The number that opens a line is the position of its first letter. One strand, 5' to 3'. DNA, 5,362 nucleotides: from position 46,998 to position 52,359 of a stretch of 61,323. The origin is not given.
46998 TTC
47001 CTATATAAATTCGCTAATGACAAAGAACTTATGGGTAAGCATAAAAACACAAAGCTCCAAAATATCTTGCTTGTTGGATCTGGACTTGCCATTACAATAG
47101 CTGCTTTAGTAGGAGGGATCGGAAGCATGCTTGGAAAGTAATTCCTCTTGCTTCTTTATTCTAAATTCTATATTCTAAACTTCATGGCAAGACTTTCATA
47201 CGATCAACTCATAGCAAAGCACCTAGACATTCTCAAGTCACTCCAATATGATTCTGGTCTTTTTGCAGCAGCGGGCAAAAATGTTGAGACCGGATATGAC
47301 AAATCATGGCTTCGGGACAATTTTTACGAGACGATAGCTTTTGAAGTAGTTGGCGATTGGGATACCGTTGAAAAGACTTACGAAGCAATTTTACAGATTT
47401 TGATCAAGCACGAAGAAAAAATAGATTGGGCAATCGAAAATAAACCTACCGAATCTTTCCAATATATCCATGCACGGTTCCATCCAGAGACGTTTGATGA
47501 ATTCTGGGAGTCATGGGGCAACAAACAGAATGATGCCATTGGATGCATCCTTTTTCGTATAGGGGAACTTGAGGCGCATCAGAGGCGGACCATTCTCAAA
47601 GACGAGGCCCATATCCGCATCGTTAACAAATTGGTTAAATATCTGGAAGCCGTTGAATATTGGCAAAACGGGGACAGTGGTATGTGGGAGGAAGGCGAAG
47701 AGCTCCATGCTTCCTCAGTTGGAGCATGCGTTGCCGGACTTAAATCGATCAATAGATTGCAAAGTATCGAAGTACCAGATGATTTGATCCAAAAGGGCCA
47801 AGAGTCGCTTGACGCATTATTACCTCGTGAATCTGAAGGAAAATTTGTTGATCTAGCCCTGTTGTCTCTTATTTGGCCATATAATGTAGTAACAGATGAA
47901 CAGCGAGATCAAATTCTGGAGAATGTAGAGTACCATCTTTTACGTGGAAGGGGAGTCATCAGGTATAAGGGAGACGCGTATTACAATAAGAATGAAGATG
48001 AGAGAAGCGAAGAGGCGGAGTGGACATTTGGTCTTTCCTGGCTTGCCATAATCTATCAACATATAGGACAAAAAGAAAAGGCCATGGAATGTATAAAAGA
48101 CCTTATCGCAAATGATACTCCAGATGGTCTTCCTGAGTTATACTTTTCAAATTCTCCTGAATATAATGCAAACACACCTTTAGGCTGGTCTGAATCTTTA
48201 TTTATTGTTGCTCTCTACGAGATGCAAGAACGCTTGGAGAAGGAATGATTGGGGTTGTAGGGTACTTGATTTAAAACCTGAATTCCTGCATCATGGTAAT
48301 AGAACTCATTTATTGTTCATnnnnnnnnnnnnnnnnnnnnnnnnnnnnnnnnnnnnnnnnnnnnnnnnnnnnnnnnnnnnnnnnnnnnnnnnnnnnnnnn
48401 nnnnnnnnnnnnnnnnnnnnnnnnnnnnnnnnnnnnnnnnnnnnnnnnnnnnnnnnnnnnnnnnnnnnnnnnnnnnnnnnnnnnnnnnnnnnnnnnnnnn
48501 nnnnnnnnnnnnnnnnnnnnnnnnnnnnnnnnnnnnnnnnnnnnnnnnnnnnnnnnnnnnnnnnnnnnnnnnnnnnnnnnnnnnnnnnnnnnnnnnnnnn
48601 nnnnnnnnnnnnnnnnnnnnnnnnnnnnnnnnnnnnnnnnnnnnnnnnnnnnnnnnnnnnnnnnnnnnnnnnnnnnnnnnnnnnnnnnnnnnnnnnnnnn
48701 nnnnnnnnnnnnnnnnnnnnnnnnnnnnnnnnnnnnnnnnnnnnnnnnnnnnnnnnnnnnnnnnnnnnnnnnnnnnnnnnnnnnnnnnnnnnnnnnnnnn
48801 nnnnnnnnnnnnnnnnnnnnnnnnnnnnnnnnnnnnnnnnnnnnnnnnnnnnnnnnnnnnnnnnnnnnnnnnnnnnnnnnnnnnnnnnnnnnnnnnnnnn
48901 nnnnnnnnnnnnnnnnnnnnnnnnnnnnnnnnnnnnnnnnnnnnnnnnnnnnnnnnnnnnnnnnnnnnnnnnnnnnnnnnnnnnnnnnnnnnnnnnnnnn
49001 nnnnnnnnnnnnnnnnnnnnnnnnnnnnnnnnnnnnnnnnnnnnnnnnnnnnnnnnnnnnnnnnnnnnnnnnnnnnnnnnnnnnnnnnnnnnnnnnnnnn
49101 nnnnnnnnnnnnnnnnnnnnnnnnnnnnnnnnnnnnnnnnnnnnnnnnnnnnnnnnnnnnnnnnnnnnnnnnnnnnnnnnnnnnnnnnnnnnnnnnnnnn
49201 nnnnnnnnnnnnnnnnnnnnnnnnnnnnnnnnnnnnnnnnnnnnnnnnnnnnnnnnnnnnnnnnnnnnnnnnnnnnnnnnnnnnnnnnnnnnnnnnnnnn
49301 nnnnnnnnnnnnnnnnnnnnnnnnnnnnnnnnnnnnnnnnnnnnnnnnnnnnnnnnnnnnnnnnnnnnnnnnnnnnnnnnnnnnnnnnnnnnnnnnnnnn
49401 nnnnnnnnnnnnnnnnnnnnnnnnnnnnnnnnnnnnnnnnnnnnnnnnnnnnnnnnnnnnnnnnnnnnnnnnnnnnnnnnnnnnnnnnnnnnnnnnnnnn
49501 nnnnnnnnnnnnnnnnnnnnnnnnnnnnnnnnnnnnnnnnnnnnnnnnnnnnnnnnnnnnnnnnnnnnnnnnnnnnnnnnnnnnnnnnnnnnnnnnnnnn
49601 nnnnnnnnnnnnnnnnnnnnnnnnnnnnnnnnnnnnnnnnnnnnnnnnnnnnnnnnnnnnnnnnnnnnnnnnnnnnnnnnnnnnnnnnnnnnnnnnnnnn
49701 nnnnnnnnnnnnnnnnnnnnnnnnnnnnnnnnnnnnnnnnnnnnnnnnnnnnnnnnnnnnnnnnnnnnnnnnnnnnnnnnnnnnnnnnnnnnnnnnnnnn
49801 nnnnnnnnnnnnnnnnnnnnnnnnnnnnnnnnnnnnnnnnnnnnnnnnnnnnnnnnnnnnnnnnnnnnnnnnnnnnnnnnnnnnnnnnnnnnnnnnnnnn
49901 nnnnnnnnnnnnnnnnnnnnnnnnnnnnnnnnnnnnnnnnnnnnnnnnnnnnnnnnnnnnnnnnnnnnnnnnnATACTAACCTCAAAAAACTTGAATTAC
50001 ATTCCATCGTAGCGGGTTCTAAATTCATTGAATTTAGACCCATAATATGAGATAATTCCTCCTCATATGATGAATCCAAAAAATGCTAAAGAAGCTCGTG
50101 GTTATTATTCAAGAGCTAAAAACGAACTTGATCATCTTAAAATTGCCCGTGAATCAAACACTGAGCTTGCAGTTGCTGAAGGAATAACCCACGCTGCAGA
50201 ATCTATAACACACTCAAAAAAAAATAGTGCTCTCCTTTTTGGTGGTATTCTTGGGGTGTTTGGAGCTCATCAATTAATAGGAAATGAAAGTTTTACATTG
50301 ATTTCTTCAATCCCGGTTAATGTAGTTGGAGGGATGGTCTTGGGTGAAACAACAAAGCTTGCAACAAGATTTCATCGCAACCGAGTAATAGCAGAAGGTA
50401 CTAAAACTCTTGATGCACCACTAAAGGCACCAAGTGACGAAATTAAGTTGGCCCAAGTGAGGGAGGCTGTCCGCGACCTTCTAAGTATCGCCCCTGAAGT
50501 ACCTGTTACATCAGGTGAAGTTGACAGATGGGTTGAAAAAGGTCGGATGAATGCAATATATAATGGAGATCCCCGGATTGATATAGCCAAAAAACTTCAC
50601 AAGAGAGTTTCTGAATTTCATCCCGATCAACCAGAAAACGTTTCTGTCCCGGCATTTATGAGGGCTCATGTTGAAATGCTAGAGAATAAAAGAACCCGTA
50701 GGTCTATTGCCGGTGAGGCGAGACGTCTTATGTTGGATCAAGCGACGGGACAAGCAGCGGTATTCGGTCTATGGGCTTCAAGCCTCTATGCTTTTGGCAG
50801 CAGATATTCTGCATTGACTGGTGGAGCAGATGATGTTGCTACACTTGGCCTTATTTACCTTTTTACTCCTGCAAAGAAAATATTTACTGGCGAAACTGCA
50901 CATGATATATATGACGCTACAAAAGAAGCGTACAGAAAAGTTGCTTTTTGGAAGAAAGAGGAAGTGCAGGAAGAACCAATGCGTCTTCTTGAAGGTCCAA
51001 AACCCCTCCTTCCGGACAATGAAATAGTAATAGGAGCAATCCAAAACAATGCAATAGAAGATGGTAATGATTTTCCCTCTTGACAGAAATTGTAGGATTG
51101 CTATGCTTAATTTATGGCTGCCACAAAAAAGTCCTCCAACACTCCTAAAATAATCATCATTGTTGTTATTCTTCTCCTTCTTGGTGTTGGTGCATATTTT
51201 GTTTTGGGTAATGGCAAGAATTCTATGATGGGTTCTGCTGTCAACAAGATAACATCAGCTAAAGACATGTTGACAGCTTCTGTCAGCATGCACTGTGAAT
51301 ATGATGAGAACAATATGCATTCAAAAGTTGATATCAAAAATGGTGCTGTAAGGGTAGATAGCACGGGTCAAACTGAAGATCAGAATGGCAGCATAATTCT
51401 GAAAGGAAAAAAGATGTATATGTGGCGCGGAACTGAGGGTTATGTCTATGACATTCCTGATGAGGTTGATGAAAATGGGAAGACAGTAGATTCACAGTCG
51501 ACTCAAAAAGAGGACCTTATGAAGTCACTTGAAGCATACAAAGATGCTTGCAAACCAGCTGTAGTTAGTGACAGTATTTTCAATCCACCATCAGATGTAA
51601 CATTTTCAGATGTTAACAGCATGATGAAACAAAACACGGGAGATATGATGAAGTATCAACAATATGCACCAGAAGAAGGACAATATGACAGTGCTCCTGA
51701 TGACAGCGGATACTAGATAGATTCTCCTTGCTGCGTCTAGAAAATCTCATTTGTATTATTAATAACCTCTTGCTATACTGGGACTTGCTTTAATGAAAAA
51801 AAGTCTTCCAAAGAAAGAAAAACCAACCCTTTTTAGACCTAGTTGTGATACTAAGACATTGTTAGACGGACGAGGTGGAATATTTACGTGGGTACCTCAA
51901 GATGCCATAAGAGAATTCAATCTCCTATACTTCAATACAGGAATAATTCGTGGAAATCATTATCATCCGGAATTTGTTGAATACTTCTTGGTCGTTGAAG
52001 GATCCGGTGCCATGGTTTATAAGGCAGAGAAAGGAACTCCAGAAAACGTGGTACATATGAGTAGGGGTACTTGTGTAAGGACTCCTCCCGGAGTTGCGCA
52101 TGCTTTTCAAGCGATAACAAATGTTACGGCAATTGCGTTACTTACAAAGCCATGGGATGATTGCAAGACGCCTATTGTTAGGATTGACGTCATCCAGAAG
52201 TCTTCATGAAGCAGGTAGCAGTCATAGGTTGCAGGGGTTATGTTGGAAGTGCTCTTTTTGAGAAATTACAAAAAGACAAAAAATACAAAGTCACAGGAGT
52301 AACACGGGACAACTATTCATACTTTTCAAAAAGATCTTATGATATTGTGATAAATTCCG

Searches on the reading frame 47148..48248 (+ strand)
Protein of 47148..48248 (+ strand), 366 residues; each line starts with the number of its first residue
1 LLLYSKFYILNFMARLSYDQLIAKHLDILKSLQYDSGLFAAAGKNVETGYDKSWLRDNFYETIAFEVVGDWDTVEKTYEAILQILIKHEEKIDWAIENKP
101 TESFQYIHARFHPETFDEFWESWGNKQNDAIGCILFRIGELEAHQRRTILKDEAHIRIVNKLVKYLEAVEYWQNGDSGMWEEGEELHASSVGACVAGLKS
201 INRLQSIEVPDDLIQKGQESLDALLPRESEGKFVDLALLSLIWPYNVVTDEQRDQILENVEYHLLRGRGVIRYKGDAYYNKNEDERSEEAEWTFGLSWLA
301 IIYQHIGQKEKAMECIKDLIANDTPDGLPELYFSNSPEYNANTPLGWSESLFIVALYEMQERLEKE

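Call 30: search_protein_families(library=pfam, proteins=[window:47148-48248:+], max_evalue=0.001)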
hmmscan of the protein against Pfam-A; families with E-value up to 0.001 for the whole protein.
window:47148-48248:+ (366 aa): 1 family
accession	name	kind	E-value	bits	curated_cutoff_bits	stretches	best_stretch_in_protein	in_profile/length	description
PF00723.27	Glyco_hydro_15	-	8.5e-14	51.7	22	1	29-280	14-241/427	Glycosyl hydrolases family 15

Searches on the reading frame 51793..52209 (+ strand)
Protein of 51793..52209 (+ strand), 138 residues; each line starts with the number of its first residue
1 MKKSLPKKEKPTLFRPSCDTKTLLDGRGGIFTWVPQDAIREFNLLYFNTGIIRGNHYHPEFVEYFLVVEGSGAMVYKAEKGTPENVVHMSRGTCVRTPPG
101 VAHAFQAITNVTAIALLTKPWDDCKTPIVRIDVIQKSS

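Call 30: search_protein_families(library=pfam, proteins=[window:51793-52209:+], max_evalue=0.001)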
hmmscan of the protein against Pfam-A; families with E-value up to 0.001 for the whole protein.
window:51793-52209:+ (138 aa): 3 families
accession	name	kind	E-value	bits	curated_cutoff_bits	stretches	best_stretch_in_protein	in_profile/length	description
PF14667.12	Polysacc_synt_C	-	3.3e-10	40.5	28.7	1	25-121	3-98/111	Polysaccharide biosynthesis C-terminal domain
PF07883.17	Cupin_2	-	4.3e-08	33.2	27.2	1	54-116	12-67/70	Cupin domain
PF00190.28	Cupin_1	-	5.8e-06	26.4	22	1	48-116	41-112/151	Cupin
